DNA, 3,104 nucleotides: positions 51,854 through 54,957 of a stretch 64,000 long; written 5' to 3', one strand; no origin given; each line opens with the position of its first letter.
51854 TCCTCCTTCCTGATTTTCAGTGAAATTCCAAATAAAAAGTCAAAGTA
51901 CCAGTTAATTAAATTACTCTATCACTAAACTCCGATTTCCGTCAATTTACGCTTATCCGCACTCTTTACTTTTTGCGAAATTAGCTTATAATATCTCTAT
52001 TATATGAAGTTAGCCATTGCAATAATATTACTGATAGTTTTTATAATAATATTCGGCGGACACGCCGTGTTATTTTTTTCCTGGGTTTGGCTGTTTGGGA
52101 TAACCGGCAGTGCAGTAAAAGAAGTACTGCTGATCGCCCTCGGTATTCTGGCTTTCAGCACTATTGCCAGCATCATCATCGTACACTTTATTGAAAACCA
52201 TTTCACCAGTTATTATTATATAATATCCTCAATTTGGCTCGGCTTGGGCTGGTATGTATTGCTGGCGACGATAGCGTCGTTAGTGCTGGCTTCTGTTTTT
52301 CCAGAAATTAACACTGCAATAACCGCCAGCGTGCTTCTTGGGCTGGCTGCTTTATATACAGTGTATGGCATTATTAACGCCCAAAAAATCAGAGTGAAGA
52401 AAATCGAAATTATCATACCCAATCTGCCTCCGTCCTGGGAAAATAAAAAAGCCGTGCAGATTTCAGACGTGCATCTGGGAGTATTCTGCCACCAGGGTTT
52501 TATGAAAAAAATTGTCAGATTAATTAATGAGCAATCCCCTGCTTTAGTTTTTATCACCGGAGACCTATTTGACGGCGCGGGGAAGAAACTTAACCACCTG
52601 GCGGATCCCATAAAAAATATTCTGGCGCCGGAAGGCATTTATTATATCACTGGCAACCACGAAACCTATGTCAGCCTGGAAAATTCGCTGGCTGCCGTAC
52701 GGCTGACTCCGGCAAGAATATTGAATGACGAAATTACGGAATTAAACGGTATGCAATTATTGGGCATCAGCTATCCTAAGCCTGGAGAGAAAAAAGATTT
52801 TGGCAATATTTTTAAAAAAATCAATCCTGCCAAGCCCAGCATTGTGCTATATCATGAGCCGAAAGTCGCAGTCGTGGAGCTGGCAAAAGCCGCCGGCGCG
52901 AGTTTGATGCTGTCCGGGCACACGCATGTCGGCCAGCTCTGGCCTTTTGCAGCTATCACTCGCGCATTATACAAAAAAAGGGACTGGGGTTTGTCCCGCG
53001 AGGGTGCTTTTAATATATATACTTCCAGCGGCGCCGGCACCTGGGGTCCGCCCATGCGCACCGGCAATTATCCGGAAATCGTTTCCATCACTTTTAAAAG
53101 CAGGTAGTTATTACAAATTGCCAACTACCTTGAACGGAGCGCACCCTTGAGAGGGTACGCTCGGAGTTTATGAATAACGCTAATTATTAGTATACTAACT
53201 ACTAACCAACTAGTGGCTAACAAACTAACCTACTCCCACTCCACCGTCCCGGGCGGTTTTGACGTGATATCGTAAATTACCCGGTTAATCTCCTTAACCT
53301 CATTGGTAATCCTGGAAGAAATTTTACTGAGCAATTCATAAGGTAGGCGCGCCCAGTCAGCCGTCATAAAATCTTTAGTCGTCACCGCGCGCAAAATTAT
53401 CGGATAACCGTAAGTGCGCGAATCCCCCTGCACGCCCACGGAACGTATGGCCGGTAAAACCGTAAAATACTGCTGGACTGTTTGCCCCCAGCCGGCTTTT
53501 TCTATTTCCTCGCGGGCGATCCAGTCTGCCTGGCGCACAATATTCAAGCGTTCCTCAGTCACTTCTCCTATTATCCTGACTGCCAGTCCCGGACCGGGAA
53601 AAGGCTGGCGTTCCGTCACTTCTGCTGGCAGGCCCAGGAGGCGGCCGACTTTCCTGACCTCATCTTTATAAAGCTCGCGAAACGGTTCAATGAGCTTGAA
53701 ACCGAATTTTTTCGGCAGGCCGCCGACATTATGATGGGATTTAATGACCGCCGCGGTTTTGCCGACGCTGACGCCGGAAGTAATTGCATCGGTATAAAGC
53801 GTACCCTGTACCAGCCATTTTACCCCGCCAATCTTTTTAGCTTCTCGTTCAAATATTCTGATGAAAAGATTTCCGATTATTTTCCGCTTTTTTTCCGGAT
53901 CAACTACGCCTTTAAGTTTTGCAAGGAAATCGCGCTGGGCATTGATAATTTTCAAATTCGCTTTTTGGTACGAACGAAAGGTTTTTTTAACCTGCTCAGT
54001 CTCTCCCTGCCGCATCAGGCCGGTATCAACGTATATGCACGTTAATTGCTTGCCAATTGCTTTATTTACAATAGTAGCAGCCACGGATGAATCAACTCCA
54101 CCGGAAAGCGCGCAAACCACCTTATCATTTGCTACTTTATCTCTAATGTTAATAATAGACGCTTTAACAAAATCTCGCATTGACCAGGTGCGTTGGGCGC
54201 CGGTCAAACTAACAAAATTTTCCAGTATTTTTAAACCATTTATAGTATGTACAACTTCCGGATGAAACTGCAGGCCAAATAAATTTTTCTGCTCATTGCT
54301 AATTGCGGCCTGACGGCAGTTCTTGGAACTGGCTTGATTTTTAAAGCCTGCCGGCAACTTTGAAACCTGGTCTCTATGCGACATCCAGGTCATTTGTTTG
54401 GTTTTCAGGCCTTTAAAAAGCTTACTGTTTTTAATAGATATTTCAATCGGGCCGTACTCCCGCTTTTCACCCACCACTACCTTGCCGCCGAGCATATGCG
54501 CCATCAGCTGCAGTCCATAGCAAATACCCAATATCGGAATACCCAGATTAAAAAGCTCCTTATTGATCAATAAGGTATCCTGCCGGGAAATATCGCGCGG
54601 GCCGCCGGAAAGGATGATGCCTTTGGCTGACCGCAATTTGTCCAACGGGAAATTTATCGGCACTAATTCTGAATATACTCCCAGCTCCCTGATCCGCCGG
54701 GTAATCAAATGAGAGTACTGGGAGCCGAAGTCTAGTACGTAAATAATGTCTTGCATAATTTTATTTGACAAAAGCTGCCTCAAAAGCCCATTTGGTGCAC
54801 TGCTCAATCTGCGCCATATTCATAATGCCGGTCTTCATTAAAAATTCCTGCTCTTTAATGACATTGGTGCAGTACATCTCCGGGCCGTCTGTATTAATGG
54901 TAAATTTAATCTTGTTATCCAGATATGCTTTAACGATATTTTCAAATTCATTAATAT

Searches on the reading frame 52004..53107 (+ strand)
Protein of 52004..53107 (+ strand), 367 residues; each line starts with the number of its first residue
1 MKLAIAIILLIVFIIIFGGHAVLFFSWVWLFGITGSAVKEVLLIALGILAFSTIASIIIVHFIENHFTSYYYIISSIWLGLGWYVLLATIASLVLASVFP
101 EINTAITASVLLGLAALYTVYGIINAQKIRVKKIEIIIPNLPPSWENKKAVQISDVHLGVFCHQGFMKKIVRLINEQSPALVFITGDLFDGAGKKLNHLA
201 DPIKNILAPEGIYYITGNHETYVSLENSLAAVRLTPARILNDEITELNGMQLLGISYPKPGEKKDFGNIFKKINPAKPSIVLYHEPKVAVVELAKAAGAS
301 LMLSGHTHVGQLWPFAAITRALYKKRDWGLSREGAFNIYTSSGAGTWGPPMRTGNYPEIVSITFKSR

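Call 9: search_protein_families(library=pfam, proteins=[window:52004-53107:+])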
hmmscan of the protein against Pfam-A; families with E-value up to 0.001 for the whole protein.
window:52004-53107:+ (367 aa): 2 families
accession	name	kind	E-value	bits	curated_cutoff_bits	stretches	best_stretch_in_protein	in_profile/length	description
PF00149.33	Metallophos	-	4e-13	50.7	21.5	1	150-309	3-190/191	Calcineurin-like phosphoesterase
PF12850.12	Metallophos_2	-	7.6e-06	26.5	27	1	151-309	4-118/154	Calcineurin-like phosphoesterase superfamily domain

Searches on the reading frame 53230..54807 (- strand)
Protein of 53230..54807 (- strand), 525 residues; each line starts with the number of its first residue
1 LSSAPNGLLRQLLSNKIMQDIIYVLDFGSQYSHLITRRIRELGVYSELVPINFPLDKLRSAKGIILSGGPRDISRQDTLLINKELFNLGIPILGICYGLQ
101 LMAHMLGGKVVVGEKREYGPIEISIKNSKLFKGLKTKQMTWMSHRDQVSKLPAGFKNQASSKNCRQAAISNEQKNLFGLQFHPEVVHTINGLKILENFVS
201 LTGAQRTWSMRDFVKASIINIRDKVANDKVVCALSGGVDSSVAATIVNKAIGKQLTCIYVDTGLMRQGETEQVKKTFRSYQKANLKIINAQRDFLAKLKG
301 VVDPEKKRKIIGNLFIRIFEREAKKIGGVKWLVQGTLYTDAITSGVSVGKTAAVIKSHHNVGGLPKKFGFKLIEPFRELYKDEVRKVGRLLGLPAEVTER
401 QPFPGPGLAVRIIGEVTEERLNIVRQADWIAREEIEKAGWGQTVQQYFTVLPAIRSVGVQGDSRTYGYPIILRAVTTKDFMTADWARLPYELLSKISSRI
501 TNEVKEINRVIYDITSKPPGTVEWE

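Call 9: search_protein_families(library=pfam, proteins=[window:53230-54807:-])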
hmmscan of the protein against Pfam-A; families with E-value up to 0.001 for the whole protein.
window:53230-54807:- (525 aa): 9 families
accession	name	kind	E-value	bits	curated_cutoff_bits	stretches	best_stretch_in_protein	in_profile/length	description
PF00117.34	GATase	-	2.4e-47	161.5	22.8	1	24-199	2-187/190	Glutamine amidotransferase class-I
PF00958.27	GMP_synt_C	-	9.9e-44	147.8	27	1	433-524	1-92/92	GMP synthase C terminal domain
PF02540.23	NAD_synthase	-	5.5e-09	36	21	1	223-267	14-59/242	NAD synthase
PF07722.19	Peptidase_C26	-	6e-09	36.4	20.5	1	79-184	95-219/219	Peptidase C26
PF03054.22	tRNA_Me_trans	-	9.3e-06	25.9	20.6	1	229-268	2-40/202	tRNA methyl transferase HUP domain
PF00764.25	Arginosuc_synth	-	6.4e-05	23.5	27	1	229-295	1-66/162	Arginosuccinate synthase N-terminal HUP domain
PF02568.20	ThiI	-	0.00013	22.1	20.5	1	227-335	3-115/197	Thiamine biosynthesis protein (ThiI)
PF06508.19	QueC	-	0.00022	21.2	22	0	229-291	1-61/210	Queuosine biosynthesis protein QueC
PF01507.26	PAPS_reduct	-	0.0008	19.9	22.5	0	230-303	2-73/175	Phosphoadenosine phosphosulfate reductase domain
